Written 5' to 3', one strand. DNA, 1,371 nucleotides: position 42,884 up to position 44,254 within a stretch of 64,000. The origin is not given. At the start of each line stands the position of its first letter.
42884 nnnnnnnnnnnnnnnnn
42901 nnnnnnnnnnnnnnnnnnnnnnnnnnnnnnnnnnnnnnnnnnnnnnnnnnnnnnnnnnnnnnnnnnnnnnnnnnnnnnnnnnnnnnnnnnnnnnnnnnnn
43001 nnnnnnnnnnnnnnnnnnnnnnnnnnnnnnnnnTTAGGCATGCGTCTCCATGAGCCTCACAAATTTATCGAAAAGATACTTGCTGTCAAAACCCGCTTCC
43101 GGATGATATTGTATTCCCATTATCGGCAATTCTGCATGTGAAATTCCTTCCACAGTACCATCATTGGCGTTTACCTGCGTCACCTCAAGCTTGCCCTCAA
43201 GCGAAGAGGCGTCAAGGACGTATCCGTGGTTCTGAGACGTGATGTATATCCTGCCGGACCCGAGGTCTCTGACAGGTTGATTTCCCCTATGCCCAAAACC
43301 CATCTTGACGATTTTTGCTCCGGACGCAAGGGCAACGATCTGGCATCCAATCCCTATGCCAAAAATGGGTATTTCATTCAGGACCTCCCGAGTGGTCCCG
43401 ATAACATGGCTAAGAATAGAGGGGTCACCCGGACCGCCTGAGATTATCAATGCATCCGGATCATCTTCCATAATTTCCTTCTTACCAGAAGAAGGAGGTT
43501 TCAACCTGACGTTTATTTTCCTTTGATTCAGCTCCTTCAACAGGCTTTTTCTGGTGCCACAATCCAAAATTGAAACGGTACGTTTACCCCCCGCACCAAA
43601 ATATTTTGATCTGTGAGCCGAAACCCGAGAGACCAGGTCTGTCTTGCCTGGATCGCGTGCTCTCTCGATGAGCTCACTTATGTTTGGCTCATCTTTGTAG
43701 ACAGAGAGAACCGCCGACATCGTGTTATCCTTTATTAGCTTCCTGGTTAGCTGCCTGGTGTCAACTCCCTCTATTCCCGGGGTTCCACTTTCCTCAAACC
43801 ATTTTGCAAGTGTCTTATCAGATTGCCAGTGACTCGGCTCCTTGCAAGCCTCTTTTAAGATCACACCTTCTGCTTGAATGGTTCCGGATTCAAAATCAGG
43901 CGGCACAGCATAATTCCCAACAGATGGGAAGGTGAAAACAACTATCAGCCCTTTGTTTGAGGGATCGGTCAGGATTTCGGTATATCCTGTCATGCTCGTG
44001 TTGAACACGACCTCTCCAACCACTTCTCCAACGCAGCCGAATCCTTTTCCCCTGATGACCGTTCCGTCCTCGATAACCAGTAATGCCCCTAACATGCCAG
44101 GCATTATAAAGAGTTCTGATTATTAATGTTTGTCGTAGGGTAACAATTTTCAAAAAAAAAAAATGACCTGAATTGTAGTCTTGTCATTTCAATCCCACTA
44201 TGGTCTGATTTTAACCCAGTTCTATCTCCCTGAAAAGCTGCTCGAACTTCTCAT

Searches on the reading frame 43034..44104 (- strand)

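Call 41: search_protein_families(library=ncbifam, proteins=[L096:1009-2721:+, L096:2723-3775:+, L096:3778-4731:+, L096:4718-7228:+, L097:142-2700:+, L097:2693-3703:+, L097:5858-6283:+, L102:1710-3413:+, L102:3415-4563:+, L102:4605-5309:+], max_evalue=0.01)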
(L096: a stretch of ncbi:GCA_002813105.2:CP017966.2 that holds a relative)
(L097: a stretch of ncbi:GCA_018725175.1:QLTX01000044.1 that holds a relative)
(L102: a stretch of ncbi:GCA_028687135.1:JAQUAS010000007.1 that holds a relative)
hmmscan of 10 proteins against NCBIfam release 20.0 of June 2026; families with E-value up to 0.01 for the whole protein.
L096:1009-2721:+ (570 aa): 0 families

L096:2723-3775:+ (350 aa): 5 families
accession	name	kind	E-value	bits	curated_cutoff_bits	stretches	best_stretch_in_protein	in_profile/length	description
TIGR02585.1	cas_Cst2_DevR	exception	3.5e-23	82.2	72.75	2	177-323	150-303/321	type I-B CRISPR-associated protein Cas7/Cst2/DevR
TIGR01875.1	cas_MJ0381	subfamily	3.5e-20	72.1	67.3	2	10-104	5-123/240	DevR family CRISPR-associated autoregulator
TIGR03489.1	cas_csp1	equivalog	3.6e-10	39.7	340.65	2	27-121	18-121/292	type I-PGING CRISPR-associated protein Cas7/Csp1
TIGR02583.1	DevR_archaea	exception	0.00078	18.8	212.6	0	68-237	104-231/284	type I-A CRISPR-associated protein Cas7/Csa2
NF038384.1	zinc_YnfU_fam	subfamily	0.00095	18.7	36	1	121-159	16-48/52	YnfU family zinc-binding protein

L096:3778-4731:+ (317 aa): 5 families
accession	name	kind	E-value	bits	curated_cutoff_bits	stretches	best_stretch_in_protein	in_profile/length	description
TIGR01895.1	cas_Cas5t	exception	2.5e-07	30.5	96.7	1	1-241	1-133/217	type I-B CRISPR-associated protein Cas5b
TIGR02593.1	CRISPR_cas5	subfamily_domain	4e-07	29.7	17.8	1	4-46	2-43/43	CRISPR-associated protein Cas5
TIGR02592.1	cas_Cas5h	exception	6.2e-06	26.1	97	1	24-272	22-174/241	type I-B CRISPR-associated protein Cas5b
TIGR02586.1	cas5_cmx5_devS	exception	0.0031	17.2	111.5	1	6-46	3-42/183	type I-MYXAN CRISPR-associated protein Cas5/Cmx5/DevS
TIGR04527.1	mycoplas_twoTM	subfamily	0.0077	15.9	125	0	83-162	47-128/248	MG_279/MG_280 family protein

L096:4718-7228:+ (836 aa): 5 families
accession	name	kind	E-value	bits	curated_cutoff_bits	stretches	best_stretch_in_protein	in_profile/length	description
TIGR01587.1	cas3_core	equivalog_domain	3.8e-72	243.4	102.45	1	272-635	4-339/358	CRISPR-associated helicase Cas3'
NF007248.0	PRK09694.1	equivalog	4.9e-40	137.3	569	1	272-624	306-672/878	CRISPR-associated helicase/endonuclease Cas3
TIGR02621.3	cas3_GSU0051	exception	2.2e-21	76.4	400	1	389-615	159-374/854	type I-G CRISPR-associated helicase/endonuclease Cas3g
TIGR01596.1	cas3_HD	equivalog_domain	7.8e-13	48.9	43.45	1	40-207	21-177/178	CRISPR-associated endonuclease Cas3''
TIGR02562.1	cas3_yersinia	equivalog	0.0096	13.7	565.95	0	558-624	823-888/1110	type I-F CRISPR-associated helicase Cas3f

L097:142-2700:+ (852 aa): 0 families

L097:2693-3703:+ (336 aa): 1 family
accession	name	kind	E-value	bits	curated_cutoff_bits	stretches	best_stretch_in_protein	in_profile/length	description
TIGR03157.1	cas_Csc2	equivalog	4e-20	72.3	38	1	50-282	27-260/282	type I-D CRISPR-associated protein Cas7/Csc2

L097:5858-6283:+ (141 aa): 0 families

L102:1710-3413:+ (567 aa): 0 families

L102:3415-4563:+ (382 aa): 2 families
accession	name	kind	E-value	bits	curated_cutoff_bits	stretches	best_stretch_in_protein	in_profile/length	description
TIGR02585.1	cas_Cst2_DevR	exception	9e-36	123.5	72.75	2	25-119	5-94/321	type I-B CRISPR-associated protein Cas7/Cst2/DevR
TIGR01875.1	cas_MJ0381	subfamily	1.1e-20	73.8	67.3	1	49-284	32-232/240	DevR family CRISPR-associated autoregulator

L102:4605-5309:+ (234 aa): 2 families
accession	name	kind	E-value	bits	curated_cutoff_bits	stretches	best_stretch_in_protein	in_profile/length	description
TIGR01895.1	cas_Cas5t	exception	9.5e-15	54.8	96.7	1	3-150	2-144/217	type I-B CRISPR-associated protein Cas5b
TIGR02593.1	CRISPR_cas5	subfamily_domain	0.0001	22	17.8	1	8-47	5-43/43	CRISPR-associated protein Cas5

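Call 50: search_protein_families(library=pfam, proteins=[L096:48-419:+, L096:412-744:+, L096:7420-7989:+, L096:8125-8415:+, L099:1026-1463:+, L097:142-2700:+, L097:5858-6283:+, L096:1009-2721:+, L102:1710-3413:+], max_evalue=0.05)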
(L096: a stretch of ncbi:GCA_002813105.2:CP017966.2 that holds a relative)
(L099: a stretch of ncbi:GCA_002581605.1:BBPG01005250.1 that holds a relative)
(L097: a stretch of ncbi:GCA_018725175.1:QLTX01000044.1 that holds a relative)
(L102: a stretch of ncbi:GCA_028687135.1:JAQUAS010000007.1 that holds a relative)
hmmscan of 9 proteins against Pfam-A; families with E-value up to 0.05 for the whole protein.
L096:48-419:+ (123 aa): 0 families

L096:412-744:+ (110 aa): 1 family
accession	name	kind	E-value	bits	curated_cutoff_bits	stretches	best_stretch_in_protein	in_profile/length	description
PF05168.19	HEPN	-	0.012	16.2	22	1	7-104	11-112/117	HEPN domain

L096:7420-7989:+ (189 aa): 7 families
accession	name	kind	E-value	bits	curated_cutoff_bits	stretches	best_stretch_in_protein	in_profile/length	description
PF18765.7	Polbeta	-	2.9e-10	40.6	26.9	1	92-179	3-85/93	Polymerase beta, Nucleotidyltransferase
PF01909.29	NTP_transf_2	-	3.2e-09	37.5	21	1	92-181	4-92/93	Nucleotidyltransferase domain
PF12840.13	HTH_20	-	0.0011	19.3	27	1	6-56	1-49/51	Helix-turn-helix domain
PF25212.1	HVO_A0114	-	0.002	18.3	27.6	1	27-66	38-77/84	HVO_A0114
PF24033.1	DUF7342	-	0.0084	16.5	31.6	1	36-81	28-73/150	Family of unknown function (DUF7342)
PF13730.12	HTH_36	-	0.044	14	25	0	28-55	28-55/55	Helix-turn-helix domain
PF07381.18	EarA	-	0.047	14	22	0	2-43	2-43/90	EarA-like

L096:8125-8415:+ (96 aa): 2 families
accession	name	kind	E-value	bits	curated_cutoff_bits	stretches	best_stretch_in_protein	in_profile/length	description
PF05168.19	HEPN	-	9e-05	23.1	22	1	2-88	31-116/117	HEPN domain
PF18726.6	HEPN_SAV_6107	-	0.014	16.4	27.2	1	3-86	15-97/98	SAV_6107-like HEPN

L099:1026-1463:+ (145 aa): 2 families
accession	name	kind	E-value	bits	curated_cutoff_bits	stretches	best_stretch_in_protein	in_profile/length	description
PF05168.19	HEPN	-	2.4e-08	34.6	22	1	26-137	5-116/117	HEPN domain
PF18726.6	HEPN_SAV_6107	-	0.01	16.8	27.2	1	48-135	11-97/98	SAV_6107-like HEPN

L097:142-2700:+ (852 aa): 0 families

L097:5858-6283:+ (141 aa): 0 families

L096:1009-2721:+ (570 aa): 0 families

L102:1710-3413:+ (567 aa): 1 family
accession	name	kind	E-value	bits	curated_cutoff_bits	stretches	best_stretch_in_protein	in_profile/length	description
PF09706.15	Cas_CXXC_CXXC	-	0.026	15.1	21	0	135-175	28-68/69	CRISPR-associated protein (Cas_CXXC_CXXC)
